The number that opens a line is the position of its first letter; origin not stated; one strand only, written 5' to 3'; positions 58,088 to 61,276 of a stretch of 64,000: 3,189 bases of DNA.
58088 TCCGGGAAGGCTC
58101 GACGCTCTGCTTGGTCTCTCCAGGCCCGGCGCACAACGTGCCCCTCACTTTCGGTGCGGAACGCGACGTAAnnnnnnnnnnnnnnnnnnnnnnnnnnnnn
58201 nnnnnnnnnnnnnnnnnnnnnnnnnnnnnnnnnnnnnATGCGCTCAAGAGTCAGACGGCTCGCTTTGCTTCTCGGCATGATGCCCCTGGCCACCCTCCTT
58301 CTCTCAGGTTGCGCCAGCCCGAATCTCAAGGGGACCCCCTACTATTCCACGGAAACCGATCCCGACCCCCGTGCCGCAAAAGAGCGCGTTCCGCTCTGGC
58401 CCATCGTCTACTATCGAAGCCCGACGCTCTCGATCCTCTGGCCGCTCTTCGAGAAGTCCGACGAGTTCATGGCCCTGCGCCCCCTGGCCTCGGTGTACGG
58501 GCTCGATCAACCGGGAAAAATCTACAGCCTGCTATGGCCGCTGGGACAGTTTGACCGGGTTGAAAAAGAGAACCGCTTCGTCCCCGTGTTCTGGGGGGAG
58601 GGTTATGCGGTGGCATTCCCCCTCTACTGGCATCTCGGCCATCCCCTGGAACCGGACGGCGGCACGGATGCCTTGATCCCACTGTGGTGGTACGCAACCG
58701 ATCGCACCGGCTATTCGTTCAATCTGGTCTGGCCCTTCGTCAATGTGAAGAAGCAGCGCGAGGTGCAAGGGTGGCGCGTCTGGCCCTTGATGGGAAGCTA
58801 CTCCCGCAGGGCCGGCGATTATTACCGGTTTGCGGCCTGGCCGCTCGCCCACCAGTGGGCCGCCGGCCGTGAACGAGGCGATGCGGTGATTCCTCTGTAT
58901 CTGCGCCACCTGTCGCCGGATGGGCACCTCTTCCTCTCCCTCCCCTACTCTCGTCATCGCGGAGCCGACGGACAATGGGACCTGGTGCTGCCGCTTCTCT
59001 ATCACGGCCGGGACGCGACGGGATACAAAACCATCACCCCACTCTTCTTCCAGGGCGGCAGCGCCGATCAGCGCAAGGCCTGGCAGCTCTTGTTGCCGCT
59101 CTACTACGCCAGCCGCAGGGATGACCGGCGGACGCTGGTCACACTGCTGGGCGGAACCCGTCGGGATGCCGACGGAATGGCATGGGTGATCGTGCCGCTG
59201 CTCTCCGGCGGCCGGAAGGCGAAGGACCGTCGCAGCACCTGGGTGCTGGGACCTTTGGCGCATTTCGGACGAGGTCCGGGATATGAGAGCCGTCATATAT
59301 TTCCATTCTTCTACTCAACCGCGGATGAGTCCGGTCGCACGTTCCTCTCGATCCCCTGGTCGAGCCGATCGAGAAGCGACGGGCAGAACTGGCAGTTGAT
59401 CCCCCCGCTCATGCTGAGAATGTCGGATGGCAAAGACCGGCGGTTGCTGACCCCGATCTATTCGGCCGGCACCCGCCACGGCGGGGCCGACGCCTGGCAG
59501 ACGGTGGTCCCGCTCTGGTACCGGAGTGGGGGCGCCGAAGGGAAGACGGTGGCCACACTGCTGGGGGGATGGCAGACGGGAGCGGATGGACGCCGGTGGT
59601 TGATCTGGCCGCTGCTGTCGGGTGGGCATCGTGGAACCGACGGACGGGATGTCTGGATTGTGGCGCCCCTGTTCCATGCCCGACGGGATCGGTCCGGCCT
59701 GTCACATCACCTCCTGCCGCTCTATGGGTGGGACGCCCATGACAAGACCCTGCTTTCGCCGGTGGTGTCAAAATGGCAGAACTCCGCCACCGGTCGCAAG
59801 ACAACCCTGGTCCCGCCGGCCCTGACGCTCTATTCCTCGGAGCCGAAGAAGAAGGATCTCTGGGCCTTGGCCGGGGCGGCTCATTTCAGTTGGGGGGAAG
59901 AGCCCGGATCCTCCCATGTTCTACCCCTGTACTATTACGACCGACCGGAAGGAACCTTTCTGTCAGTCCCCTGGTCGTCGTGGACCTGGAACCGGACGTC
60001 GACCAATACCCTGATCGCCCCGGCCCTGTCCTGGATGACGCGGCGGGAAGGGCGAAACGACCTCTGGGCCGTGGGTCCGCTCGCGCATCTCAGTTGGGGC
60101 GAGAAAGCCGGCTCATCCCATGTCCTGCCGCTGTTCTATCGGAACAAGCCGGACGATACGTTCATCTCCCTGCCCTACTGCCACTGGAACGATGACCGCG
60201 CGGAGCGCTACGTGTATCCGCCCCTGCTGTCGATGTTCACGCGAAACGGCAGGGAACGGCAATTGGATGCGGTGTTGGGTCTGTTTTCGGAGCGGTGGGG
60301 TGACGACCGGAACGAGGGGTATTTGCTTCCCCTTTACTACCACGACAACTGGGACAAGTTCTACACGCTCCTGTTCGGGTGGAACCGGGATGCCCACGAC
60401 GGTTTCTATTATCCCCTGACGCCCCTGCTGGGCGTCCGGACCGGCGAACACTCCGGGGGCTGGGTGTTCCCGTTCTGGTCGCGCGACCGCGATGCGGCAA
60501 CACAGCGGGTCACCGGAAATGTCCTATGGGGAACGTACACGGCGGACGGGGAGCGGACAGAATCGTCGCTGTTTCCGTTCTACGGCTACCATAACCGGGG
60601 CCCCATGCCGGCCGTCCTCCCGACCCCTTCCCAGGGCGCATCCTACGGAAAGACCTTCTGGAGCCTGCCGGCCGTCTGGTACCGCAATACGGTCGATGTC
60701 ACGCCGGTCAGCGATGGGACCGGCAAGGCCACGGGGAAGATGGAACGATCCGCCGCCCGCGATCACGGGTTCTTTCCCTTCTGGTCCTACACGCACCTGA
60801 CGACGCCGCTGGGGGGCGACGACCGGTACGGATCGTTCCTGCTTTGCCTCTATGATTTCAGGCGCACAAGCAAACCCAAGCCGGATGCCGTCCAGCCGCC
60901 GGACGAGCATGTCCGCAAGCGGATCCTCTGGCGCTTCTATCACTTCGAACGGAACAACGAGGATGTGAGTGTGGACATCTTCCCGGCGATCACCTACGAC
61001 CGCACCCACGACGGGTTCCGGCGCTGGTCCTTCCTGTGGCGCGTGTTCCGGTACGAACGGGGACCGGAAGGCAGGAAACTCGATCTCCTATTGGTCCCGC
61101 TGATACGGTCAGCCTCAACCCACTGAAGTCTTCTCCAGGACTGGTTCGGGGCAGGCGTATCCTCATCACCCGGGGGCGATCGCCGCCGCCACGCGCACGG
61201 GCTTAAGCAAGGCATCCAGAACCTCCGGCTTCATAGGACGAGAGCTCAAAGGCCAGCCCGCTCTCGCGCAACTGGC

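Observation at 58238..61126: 962-aa lipoprotein made almost entirely of about 40 short aromatic-Pro-Leu repeats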

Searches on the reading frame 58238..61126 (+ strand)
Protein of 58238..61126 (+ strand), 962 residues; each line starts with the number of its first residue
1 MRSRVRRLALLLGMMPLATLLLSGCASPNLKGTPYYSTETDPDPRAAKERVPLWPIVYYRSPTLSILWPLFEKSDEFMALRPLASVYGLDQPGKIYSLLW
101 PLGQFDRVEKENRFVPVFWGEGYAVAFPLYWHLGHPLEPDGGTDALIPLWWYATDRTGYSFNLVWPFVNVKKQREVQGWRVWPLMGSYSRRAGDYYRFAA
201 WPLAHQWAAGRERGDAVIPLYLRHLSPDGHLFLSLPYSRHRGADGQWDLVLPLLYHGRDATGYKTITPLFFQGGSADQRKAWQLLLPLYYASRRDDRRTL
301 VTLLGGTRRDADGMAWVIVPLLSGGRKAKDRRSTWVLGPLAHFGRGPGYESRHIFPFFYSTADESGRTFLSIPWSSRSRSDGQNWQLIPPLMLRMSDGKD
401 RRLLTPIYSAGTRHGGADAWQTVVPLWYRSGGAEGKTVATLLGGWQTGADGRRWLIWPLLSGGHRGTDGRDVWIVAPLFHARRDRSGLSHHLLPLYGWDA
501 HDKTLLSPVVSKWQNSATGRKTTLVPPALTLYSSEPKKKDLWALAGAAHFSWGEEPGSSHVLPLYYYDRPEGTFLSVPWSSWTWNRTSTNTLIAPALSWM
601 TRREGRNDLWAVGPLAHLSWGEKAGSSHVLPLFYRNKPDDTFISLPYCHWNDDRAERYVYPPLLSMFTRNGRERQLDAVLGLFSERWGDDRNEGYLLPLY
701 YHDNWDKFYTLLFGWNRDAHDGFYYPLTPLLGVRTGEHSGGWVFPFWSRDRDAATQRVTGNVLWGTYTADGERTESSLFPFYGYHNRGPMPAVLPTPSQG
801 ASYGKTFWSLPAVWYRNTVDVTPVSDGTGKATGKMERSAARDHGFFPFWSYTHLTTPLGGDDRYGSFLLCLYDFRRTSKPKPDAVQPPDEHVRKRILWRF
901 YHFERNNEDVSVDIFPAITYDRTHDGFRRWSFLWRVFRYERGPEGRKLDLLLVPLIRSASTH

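Call 3: search_protein_families(library=pfam, proteins=[window:58238-61126:+], max_evalue=1)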
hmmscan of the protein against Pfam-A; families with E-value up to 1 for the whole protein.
window:58238-61126:+ (962 aa): 0 families

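Call 4: search_protein_families(library=ncbifam, proteins=[window:58238-61126:+], max_evalue=1)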
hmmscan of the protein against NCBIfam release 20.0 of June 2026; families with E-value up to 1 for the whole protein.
window:58238-61126:+ (962 aa): 0 families

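Call 5: find_homologous_proteins(query=window:58238-61126:+, max_evalue=0.001)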
Query window:58238-61126:+ (962 aa): 220 proteins with E <= 0.001 among 8000 candidates; the best 120 are listed.
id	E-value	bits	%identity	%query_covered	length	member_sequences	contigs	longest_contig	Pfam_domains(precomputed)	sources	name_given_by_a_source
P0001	0.0e+0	2305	100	100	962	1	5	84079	-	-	-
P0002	0.0e+0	1854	64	73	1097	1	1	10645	-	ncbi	-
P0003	0.0e+0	1619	70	97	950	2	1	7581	-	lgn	-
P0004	0.0e+0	1596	69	100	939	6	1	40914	-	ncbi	-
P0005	0.0e+0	1590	69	100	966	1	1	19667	-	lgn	-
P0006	0.0e+0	1565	54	97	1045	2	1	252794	-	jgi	jgi:hypothetical protein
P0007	0.0e+0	1507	67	99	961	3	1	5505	-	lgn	-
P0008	0.0e+0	1459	65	98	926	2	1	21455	-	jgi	jgi:hypothetical protein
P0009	0.0e+0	1421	63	100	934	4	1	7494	-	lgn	-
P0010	0.0e+0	1396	61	100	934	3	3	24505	-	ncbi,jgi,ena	ncbi:MAG: hypothetical protein WCI95_05980 [bacterium]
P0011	0.0e+0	1392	62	99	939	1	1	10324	-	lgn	-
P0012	0.0e+0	1390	61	100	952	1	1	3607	-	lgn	-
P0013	0.0e+0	1389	61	99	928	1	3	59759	-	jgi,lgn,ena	-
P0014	0.0e+0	1374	61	99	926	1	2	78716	-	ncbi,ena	-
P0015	0.0e+0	1347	59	99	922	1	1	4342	-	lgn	-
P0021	0.0e+0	1142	37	93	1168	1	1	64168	-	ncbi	ncbi:hypothetical protein ACFLS1_02105 [Verrucomicrobiota bacterium]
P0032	1.1e-276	939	45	98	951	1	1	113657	-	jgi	-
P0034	1.3e-272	926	43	100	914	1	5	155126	-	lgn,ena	-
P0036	3.4e-271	921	40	99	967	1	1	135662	-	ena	-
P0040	5.9e-268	910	39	85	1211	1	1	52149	-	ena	-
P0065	6.9e-235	801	39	78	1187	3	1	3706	-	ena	-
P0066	1.2e-234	800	37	99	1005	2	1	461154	-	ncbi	ncbi:MAG: hypothetical protein AB7T27_01445 [Kiritimatiellia bacterium]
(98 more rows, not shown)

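Call 6: search_solved_structures(query=window:58238-61126:+, max_evalue=10)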
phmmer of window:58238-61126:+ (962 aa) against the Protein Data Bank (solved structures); distinct sequences matched with E-value up to 10: 0.

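Call 12: find_encoding_contigs(protein=window:58238-61126:+, flank=10000, max_places=5)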
Protein window:58238-61126:+ (962 aa): 5 contigs read that carry it; 4 places shown.
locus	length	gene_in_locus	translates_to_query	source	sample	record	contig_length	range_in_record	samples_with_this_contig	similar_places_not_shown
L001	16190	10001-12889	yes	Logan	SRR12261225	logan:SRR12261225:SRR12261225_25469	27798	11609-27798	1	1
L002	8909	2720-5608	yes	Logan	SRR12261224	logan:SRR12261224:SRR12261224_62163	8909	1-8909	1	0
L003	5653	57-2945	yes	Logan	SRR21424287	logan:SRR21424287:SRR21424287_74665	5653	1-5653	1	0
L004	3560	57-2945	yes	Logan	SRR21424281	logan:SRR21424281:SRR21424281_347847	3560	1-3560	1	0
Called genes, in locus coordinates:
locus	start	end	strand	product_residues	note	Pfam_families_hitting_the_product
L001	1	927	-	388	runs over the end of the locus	PF00392:GntR, PF13377:Peripla_BP_3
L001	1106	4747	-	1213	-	PF19543:GH123_N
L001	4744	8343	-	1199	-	PF19543:GH123_N (faint)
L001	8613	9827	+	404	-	-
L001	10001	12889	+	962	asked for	-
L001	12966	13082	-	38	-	-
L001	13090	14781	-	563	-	-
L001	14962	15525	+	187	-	-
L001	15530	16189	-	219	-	?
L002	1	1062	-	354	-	?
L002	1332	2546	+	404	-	-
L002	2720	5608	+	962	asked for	-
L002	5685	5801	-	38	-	-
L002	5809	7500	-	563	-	-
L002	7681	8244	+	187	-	-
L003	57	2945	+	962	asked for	-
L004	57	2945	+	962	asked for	-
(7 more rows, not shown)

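Call 13: find_encoding_contigs(protein=P0066, flank=10000, max_places=2)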
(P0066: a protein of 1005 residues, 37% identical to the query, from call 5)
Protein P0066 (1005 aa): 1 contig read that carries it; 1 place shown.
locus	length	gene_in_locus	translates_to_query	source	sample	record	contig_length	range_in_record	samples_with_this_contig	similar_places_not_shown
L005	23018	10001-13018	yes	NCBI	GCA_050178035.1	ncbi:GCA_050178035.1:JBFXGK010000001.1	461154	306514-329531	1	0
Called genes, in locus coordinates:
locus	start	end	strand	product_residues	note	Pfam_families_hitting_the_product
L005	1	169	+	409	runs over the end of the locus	PF02441:Flavoprotein, PF04127:DFP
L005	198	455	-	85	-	PF02416:TatA_B_E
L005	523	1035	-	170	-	PF00691:OmpA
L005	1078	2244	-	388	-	PF26549:Tricorn_N (weak), PF00930:DPPIV_N (faint), PF26549:Tricorn_N, PF14583:Pectate_lyase22 (weak), PF26549:Tricorn_N, PF26550:Tricorn_2nd (weak), PF07676:PD40, PF26549:Tricorn_N, +1 more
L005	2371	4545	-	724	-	-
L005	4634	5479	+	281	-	PF00160:Pro_isomerase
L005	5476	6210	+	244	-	-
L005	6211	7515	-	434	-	PF03721:UDPG_MGDP_dh_N, PF03446:NAD_binding_2 (weak), PF00984:UDPG_MGDP_dh, PF03720:UDPG_MGDP_dh_C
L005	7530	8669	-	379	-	PF01041:DegT_DnrJ_EryC1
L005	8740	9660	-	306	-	PF01075:Glyco_transf_9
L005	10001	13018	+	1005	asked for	-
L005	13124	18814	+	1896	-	PF03781:FGE-sulfatase, PF16656:Pur_ac_phosph_N (weak), PF01364:Peptidase_C25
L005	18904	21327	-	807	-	-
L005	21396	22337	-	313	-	PF05048:NosD (faint)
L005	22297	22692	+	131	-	-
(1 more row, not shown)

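Call 14: find_encoding_contigs(protein=P0006, flank=10000, max_places=2)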
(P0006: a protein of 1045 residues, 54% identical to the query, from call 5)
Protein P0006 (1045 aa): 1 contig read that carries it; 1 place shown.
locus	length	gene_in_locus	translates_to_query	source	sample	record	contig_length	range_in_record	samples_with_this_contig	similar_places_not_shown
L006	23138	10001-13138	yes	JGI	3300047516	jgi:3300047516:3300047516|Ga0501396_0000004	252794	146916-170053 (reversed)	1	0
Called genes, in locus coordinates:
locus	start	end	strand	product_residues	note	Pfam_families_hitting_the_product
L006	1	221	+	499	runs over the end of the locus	PF00884:Sulfatase, PF01663:Phosphodiest (faint), PF16347:SGSH_C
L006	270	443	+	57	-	-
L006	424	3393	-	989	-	PF05193:Peptidase_M16_C, PF08367:M16C_assoc, PF22516:PreP_C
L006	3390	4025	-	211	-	PF00657:Lipase_GDSL, PF13472:Lipase_GDSL_2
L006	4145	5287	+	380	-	PF25917:BSH_RND, PF25876:HH_MFP_RND, PF25944:Beta-barrel_RND, PF25967:RND-MFP_C, PF25989:YknX_C (weak)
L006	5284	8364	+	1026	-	PF00873:ACR_tran, PF02355:SecD_SecF_C (faint)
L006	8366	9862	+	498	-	PF02321:OEP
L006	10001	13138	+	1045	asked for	-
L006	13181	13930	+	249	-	PF13489:Methyltransf_23, PF08241:Methyltransf_11, PF13649:Methyltransf_25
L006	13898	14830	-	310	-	PF02401:LYTB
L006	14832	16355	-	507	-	PF00070:Pyr_redox (faint), PF00890:FAD_binding_2 (faint), PF01266:DAO, PF01593:Amino_oxidase, PF01946:Thi4 (weak), PF03486:HI0933_like (faint), PF07992:Pyr_redox_2 (faint), PF13450:NAD_binding_8, +1 more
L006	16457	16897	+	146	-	PF01976:DUF116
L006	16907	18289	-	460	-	PF00171:Aldedh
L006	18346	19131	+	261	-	PF07719:TPR_2 (faint), PF21033:RMD1-3 (faint), PF13414:TPR_11 (faint), PF13431:TPR_17 (faint), PF00515:TPR_1 (faint), PF13181:TPR_8 (faint), PF13428:TPR_14 (weak)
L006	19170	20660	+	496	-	PF00070:Pyr_redox (faint), PF00890:FAD_binding_2 (weak), PF01266:DAO (faint), PF01593:Amino_oxidase, PF03486:HI0933_like (weak), PF07992:Pyr_redox_2 (faint), PF12831:FAD_oxidored (weak), PF13450:NAD_binding_8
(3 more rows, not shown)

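Call 15: find_encoding_contigs(protein=P0034, flank=10000, max_places=2)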
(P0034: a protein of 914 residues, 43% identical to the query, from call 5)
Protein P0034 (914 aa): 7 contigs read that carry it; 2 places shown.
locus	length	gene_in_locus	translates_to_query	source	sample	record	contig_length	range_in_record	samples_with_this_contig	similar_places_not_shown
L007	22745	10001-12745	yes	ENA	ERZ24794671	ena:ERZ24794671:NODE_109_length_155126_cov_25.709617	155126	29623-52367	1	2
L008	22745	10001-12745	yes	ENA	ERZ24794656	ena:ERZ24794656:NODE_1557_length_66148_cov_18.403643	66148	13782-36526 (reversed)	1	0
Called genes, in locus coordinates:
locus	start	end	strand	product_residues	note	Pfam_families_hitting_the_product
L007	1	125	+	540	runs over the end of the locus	PF02366:PMT, PF13231:PMT_2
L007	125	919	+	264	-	PF11306:DUF3108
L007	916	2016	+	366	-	PF03739:LptF_LptG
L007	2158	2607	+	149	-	PF22817:ApeP-like, PF07977:FabA, PF22818:ApeI-like, PF13279:4HBT_2 (weak)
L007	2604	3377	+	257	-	PF25084:LbH_EIF2B (faint), PF25087:GMPPB_C (weak), PF00132:Hexapep (weak), PF13720:Acetyltransf_11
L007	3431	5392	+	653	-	PF21305:type_II_gspD_N0, PF03958:Secretin_N, PF00263:Secretin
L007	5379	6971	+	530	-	PF05157:MshEN, PF00437:T2SSE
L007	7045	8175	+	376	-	PF00482:T2SSF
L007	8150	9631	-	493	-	PF25601:AAA_lid_14 (faint), PF00158:Sigma54_activat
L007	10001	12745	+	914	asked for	-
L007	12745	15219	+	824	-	PF10101:DUF2339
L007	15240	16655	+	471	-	PF13163:DUF3999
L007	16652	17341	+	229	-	PF02517:Rce1-like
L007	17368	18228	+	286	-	PF02129:Peptidase_S15 (faint), PF12146:Hydrolase_4, PF00561:Abhydrolase_1, PF12697:Abhydrolase_6 (weak), PF00326:Peptidase_S9, PF07859:Abhydrolase_3 (weak)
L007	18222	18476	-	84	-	-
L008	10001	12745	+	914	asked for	-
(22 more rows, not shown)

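Call 23: predict_structure(alignment_id=A1)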
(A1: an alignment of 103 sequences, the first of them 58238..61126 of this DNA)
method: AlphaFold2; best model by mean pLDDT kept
length: 962 residues; sequences in the alignment: 103
mean_pLDDT: 83.8   pTM: 0.52
mean pLDDT of the five models: 83.8, 83.0, 81.8, 81.0, 80.6
residues with pLDDT >= 90: 345; 70-90: 516; 50-70: 72; < 50: 29
segments of 3 or more residues with pLDDT < 50: 1-3, 20-42
pLDDT, mean of each block of 10 residues (from residue 1): 57 58 36 43 57 59 64 75 75 74 75 74 67 71 80 86 87 92 93 91 93 92 94 92 92 90 91 94 89 93 87 88 89 89 91 89 91 89 88 89 89 88 88 86 82 69 78 84 90 87 86 86 87 92 87 90 87 86 86 84 92 87 91 89 92 90 89 90 89 90 92 90 84 92 90 89 87 84 89 72 87 87 80 86 87 87 83 86 81 80 85 81 87 82 86 79 50
secondary structure, 60 per line:
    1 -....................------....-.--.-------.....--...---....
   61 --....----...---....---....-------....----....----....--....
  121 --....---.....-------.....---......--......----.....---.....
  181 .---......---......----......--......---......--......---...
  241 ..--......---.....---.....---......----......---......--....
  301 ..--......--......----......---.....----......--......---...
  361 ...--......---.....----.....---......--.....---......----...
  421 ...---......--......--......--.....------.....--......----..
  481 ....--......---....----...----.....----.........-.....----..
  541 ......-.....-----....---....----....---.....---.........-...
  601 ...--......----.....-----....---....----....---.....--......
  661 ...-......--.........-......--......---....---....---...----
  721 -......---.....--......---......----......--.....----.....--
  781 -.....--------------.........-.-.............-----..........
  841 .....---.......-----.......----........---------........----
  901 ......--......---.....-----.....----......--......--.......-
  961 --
elements in order (helices of 4 or more, strands of 3 or more residues): H2-21 H44-48 E51-53 E57-60 E63-66 E71-73 E77-80 E84-87 E95-98 E103-106 E111-114 E117-120 E123-126 E130-134 E142-146 E150-155 E158-163 E168-172 E176-181 E185-190 E194-199 E204-209 E212-217 E221-226 E229-234 E238-242 E245-250 E254-258 E262-266 E270-275 E280-285 E289-294 E297-302 E305-310 E313-318 E323-328 E332-336 E341-346 E349-354 E358-363 E366-371 E375-379 E384-388 E392-397 E400-404 E408-413 E418-423 E427-432 E435-440 E443-448 E451-455 E462-466 E469-474 E479-484 E487-492 E496-499 E504-506 E511-515 E520-525 E530-534 E539-543 E548-552 E558-561 E565-568 E573-576 E580-584 E588-593 E598-603 E606-611 E616-620 E626-629 E633-636 E641-644 E648-652 E655-660 E665-670 E673-678 E683-688 E691-696 E700-703 E707-710 E714-716 E722-727 E731-735 E738-743 E747-752 E757-762 E765-769 E774-778 E782-786 E801-809 E813-825 E831-845 E849-855 E861-867 E872-879 E889-896 E901-906 E909-914 E918-922 E928-932 E937-942 E945-950 E953-959
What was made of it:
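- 58238..58312 (+): Signal peptide ending in the lipobox L-S-G-C (Cys25, nt 58301-58312). AF2 models residues 2-21 as a helix (call 23).
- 58313..58387 (+): Low-confidence tether after the lipidated Cys; carries the conserved K-G-T-P-Y/F-Y motif. pLDDT is below 50 for residues 20-42 (call 23).
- The full-length pTM is only 0.52 (call 23).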

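Call 25: fold_search(model_id=the predicted structure, library=pdb)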
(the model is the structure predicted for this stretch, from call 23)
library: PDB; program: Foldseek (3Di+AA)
matches with E <= 10: 566; with E <= 0.001: 42
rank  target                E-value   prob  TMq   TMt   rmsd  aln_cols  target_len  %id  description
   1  9bfs_A                3.9e-09  0.98  0.07  0.05  68.7      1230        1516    9  Cryo-EM structure of Sevenless extracellular domain (dimer, pH 6.6) (released 2025-01-29)
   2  8r51_A                2.6e-08  0.97  0.08  0.05  61.9      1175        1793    8  Mouse teneurin-3 non-compact subunit - A1B1 isoform (released 2024-05-08)
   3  9g42_A                5.7e-08  0.98  0.08  0.05  65.4      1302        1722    8  Mouse Teneurin2 dimer variant A0B0 (released 2026-01-21)
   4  6fb3_A                7.1e-08  0.97  0.07  0.05  64.1      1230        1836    9  Teneurin 2 Partial Extracellular Domain (released 2018-03-28)
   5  6ske_A                8.4e-08  0.97  0.08  0.05  65.1      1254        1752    8  Teneurin 2 in complex with Latrophilin 2 Lec domain (released 2020-02-12)
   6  8r50_A                9.2e-08  0.96  0.07  0.04  66.5      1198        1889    9  Mouse teneurin-3 compact dimer - A1B1 isoform (released 2024-05-08)
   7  9g2h_A                1.6e-07  0.93  0.08  0.06  65.3      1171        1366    9  Mouse Teneurin2 dimer variant A1B0 (released 2026-01-21)
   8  9e9r                  1.4e-06  0.80  0.08  0.04  68.8      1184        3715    7  The Structure of ApoB100 from Human Low-Density Lipoprotein (released 2024-12-18)
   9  9g41_A                1.5e-06  0.82  0.07  0.06  64.3      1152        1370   10  Mouse Teneurin2 dimer variant A0B1 (released 2026-01-21)
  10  9ea7                  3.2e-06  0.38  0.05  0.02  69.0       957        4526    6  The Structure of ApoB100 from Human Low-Density Lipoprotein (released 2024-12-18)
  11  6fay                  4.7e-06  0.82  0.08  0.05  64.1      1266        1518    8  Teneurin3 monomer (released 2018-03-28)
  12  8hme_D                6.4e-06  0.63  0.06  0.06  52.0       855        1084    8  head module state 1 of Tetrahymena IFT-A (released 2023-06-14)
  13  8fjp_A                1.4e-05  0.47  0.06  0.03  56.6      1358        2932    7  Cryo-EM structure of native mosquito salivary gland surface protein 1 (SGS1) (released 2023-03-01)
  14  9bde_A                1.4e-05  0.33  0.05  0.05  59.5       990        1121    8  Middle Region of Apolipoprotein B 100 bound to Low Density Lipoprotein Receptor (released 2024-12-25)
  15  8f5o_E                1.5e-05  0.72  0.06  0.06  48.2       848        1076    8  Structure of Leishmania tarentolae IFT-A (state 1) (released 2022-12-21)
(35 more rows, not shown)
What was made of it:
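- Closest known: YD/Rhs-repeat shells. Same: These proteins give the top E-values for the full-length model (call 25).
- Closest known: ApoB100 beta-belt. Same: It is a local Foldseek match (E 1.4e-6, call 25).
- The ApoB100 lipid-wrapping beta-belt also appears among the local matches (call 25). Teneurin and Tc-toxin YD shells and propeller-rich proteins top the full-length Foldseek list by E-value (call 25).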
